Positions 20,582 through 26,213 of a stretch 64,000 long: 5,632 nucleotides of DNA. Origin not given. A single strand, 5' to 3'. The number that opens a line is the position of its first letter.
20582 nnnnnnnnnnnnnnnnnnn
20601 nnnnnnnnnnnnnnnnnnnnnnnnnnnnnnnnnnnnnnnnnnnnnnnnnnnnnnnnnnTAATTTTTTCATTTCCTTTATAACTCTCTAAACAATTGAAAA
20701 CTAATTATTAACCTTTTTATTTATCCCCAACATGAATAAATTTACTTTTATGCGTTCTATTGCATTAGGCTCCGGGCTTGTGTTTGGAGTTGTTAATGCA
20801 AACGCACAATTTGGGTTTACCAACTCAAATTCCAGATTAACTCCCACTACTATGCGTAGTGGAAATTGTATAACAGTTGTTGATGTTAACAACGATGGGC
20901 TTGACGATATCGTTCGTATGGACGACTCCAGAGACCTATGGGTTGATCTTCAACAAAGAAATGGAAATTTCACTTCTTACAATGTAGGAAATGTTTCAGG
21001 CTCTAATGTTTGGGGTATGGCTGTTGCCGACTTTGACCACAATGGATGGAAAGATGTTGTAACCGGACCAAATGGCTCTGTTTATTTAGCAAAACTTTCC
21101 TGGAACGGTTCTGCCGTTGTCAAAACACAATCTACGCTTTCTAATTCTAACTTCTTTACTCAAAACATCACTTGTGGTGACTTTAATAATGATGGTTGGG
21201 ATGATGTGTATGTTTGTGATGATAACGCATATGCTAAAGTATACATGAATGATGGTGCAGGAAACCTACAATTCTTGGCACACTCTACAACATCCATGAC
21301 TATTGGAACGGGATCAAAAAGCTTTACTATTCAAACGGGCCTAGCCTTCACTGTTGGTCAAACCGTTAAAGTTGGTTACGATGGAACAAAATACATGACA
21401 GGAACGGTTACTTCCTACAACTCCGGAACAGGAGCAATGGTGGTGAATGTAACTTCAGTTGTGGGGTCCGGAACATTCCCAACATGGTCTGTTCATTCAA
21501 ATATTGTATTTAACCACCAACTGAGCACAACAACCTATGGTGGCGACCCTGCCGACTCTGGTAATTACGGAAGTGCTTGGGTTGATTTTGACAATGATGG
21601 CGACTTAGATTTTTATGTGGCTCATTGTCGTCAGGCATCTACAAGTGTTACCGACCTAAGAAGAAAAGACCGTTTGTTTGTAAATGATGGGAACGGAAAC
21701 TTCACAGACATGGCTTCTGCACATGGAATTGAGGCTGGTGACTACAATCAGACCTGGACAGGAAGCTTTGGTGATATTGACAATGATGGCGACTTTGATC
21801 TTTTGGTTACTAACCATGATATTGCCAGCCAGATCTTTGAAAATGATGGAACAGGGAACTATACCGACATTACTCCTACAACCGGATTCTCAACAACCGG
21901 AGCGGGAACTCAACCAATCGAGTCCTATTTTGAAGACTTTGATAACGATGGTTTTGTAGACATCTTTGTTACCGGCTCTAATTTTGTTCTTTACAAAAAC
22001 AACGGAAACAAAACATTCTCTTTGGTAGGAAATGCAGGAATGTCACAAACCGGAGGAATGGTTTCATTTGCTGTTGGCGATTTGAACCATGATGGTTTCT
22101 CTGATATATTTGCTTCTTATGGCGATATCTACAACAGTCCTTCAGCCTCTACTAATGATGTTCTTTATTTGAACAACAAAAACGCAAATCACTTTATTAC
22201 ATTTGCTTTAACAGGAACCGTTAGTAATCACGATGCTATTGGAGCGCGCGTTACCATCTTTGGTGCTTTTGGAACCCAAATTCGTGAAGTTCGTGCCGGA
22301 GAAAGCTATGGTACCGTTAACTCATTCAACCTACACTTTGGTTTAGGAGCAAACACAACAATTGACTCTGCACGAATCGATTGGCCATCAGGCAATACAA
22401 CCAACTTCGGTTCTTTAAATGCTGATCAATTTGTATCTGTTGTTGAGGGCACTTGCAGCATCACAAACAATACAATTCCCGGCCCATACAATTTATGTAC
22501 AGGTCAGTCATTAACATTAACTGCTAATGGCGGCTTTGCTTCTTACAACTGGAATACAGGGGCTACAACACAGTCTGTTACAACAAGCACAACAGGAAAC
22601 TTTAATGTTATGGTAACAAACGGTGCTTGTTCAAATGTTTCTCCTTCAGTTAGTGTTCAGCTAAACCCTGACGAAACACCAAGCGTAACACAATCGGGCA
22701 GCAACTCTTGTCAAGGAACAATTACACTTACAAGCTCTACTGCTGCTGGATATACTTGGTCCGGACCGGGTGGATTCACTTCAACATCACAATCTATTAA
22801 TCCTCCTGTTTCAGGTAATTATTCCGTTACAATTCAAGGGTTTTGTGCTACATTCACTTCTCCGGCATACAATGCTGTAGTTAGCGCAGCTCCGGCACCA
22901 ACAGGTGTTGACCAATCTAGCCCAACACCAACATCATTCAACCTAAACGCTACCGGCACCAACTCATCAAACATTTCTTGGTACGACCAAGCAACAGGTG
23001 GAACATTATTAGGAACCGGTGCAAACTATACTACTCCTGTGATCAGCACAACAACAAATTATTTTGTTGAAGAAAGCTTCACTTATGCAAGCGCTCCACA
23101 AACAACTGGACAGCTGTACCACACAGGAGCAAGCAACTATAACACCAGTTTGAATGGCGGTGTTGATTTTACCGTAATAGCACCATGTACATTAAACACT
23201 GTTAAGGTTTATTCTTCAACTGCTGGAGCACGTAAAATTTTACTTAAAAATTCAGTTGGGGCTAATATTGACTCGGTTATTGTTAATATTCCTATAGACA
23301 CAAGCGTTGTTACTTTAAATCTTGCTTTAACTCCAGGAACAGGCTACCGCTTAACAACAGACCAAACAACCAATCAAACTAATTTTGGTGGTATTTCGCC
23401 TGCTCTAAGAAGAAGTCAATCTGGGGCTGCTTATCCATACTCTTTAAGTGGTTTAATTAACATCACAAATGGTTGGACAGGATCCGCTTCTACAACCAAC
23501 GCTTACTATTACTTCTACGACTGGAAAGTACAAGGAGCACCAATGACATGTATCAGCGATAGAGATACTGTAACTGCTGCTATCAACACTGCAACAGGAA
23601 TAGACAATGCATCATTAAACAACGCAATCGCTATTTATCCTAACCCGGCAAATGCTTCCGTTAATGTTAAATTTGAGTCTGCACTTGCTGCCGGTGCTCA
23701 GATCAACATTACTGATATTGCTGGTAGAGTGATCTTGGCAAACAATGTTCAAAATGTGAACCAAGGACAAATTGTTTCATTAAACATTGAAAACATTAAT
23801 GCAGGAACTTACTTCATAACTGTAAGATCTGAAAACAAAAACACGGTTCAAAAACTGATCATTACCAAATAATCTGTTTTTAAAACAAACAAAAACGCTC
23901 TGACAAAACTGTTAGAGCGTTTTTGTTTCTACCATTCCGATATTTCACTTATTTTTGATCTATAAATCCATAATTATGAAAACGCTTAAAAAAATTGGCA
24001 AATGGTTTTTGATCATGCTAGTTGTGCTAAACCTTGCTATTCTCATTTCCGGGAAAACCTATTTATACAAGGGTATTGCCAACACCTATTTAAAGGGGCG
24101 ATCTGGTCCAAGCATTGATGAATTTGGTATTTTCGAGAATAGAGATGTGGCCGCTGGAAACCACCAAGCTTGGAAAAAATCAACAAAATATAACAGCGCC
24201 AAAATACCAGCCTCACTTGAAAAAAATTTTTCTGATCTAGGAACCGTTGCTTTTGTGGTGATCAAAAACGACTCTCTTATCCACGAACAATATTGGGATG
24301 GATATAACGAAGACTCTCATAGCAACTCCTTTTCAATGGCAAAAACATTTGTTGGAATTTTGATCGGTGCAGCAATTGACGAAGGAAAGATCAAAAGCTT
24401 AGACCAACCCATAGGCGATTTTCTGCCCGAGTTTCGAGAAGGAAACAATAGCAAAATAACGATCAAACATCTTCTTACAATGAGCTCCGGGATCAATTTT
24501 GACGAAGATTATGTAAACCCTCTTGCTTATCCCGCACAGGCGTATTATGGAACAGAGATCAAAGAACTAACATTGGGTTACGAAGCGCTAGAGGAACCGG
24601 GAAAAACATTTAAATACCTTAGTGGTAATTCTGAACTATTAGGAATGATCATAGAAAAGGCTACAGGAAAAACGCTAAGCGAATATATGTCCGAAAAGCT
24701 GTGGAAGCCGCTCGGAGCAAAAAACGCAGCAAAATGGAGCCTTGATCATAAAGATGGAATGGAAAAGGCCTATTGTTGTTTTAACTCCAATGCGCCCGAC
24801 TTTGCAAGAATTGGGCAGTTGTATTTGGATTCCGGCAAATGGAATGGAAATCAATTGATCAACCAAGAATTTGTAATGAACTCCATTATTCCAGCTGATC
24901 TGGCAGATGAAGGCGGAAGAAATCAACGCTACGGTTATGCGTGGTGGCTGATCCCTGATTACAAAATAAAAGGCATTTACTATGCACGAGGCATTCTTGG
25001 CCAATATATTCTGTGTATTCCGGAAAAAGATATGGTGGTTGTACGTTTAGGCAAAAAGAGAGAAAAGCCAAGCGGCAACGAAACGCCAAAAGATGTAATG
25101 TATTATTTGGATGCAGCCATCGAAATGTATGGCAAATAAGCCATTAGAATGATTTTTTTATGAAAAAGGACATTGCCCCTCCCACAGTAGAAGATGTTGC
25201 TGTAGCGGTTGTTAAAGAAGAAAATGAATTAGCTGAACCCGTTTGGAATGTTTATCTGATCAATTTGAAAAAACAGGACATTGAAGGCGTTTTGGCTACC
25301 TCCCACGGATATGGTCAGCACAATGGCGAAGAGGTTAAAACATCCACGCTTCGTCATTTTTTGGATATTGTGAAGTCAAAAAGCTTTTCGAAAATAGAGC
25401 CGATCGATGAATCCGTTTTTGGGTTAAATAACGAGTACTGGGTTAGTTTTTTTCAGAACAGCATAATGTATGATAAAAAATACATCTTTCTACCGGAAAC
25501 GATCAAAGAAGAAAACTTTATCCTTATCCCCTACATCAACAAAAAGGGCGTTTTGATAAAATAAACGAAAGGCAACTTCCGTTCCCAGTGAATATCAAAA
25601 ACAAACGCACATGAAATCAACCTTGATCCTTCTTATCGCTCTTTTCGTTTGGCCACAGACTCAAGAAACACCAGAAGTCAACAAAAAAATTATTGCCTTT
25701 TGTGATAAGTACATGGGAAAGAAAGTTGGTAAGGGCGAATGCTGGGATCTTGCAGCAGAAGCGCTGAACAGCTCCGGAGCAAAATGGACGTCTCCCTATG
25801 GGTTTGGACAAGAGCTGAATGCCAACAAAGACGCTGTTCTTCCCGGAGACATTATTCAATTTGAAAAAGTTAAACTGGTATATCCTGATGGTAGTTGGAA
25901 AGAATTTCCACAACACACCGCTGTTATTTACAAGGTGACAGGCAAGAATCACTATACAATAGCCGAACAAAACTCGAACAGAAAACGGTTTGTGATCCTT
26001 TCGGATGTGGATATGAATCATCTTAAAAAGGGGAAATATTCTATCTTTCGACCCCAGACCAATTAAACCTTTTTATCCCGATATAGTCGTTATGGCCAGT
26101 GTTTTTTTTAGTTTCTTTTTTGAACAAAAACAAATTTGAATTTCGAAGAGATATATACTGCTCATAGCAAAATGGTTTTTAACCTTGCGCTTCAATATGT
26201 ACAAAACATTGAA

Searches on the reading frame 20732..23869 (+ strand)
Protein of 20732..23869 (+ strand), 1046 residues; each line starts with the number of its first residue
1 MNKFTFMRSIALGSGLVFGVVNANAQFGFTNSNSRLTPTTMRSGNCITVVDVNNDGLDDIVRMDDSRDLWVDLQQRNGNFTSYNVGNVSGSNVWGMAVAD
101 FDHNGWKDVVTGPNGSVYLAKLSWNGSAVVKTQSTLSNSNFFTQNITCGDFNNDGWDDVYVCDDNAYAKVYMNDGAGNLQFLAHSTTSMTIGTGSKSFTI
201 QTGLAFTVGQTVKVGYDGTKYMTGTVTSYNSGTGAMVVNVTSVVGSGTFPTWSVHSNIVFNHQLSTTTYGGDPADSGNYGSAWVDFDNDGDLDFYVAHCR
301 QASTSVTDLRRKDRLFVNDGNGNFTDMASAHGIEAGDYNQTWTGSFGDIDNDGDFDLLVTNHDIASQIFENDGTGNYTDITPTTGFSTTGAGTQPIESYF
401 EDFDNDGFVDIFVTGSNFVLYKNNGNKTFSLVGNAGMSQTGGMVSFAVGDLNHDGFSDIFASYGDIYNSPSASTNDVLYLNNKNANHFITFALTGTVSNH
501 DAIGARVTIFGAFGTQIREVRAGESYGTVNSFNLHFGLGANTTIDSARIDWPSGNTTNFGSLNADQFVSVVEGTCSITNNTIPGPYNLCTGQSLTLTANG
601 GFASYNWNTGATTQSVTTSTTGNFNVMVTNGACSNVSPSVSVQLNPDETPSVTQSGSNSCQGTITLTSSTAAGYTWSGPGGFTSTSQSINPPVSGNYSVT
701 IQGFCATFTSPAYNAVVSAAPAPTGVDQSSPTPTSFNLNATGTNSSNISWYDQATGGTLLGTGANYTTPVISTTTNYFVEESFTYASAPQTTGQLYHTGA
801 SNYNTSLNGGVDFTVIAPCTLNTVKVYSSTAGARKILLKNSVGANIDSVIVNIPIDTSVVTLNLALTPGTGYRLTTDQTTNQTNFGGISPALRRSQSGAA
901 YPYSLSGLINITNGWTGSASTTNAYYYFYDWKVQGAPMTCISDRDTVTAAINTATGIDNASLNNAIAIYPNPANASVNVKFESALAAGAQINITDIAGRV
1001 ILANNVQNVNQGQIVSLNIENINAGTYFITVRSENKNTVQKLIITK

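Call 8: search_protein_families(library=pfam, proteins=[window:20732-23869:+], max_evalue=0.001)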
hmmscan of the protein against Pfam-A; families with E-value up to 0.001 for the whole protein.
window:20732-23869:+ (1046 aa): 6 families
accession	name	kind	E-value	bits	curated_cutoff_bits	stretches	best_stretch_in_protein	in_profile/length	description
PF13517.12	FG-GAP_3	-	1.4e-41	141.4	26.9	6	402-460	1-60/61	FG-GAP-like repeat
PF07593.17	UnbV_ASPIC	-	7.6e-19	67.8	23.4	1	502-568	1-67/68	ASPIC and UnbV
PF18962.6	Por_Secre_tail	-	5.9e-16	59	27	1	968-1044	1-75/75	Secretion system C-terminal sorting domain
PF01839.29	FG-GAP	-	1.1e-12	47.9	22.1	0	445-462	4-21/37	FG-GAP repeat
PF19081.6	Ig_7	-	9.3e-10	39.1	27.3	1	728-782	10-65/84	Ig-like domain CHU_C associated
PF11589.14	DUF3244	-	4.2e-05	23.9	25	1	974-1036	28-88/96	Domain of unknown function (DUF3244)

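Call 79: search_solved_structures(query=window:20732-23869:+, max_evalue=0.01, show_alignments=0)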
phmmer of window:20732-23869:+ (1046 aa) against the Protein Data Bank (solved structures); distinct sequences matched with E-value up to 0.01: 1.
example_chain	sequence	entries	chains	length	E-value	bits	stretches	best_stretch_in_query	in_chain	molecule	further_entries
9flp_A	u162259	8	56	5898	0.00024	22.6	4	588-688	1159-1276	The grappling hook protein A in the bacterium Aureispira sp. CCB-QB1 | The grappling hook protein A (GhpA) in the bacterium Aureispira sp. CCB-QB1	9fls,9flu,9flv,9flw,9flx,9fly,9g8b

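Call 82: search_protein_families(library=ncbifam, proteins=[window:20732-23869:+], max_evalue=0.00001)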
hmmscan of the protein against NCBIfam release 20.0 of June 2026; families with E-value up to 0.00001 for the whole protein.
window:20732-23869:+ (1046 aa): 3 families
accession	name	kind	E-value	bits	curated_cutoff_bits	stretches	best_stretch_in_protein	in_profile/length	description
NF038113.1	T9SSA_dep_M36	equivalog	5.6e-13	48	885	1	954-1044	782-868/869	T9SS-dependent M36 family metallopeptidase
TIGR04183.1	Por_Secre_tail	domain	1.3e-12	47.5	23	1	968-1044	1-71/72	T9SS type A sorting domain-containing protein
NF050177.1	TapA_OM_Porphy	equivalog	1e-05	24.5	500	0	963-1044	468-543/544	TapA/TapC family T9SS-dependent outer membrane protein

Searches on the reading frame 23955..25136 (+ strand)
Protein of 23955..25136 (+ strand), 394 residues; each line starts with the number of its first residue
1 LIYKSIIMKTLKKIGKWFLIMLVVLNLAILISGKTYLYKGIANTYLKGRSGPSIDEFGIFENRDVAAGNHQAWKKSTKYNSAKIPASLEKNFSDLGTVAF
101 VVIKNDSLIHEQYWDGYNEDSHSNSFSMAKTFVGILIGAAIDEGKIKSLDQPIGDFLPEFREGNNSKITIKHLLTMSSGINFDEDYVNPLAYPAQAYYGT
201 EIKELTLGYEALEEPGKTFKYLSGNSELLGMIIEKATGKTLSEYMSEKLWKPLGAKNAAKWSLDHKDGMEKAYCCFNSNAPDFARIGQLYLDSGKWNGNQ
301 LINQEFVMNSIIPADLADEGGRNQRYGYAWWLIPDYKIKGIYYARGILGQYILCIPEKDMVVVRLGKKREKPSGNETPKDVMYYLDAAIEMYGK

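Call 8: search_protein_families(library=pfam, proteins=[window:23955-25136:+], max_evalue=0.001)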
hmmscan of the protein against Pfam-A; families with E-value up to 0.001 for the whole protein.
window:23955-25136:+ (394 aa): 1 family
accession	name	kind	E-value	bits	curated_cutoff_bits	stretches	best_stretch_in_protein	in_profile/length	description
PF00144.29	Beta-lactamase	-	3e-36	125.7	27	1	88-372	4-315/329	Beta-lactamase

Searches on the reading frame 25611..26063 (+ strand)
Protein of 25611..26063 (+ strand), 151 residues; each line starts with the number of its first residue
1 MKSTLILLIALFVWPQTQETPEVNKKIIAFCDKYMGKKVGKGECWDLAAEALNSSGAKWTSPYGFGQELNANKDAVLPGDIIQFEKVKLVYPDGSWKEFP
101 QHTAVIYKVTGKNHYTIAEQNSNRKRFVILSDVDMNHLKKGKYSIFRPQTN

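Call 8: search_protein_families(library=pfam, proteins=[window:25611-26063:+], max_evalue=0.001)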
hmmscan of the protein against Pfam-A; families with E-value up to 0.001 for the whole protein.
window:25611-26063:+ (151 aa): 2 families
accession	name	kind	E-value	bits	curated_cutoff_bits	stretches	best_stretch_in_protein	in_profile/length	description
PF25459.1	AIM3_BBC1_C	-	7.7e-21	75.1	27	1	24-148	24-170/180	AIM3/BBC1 Cysteine proteinase-fold domain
PF05257.22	CHAP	-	0.00012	23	26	1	39-121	6-81/81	CHAP domain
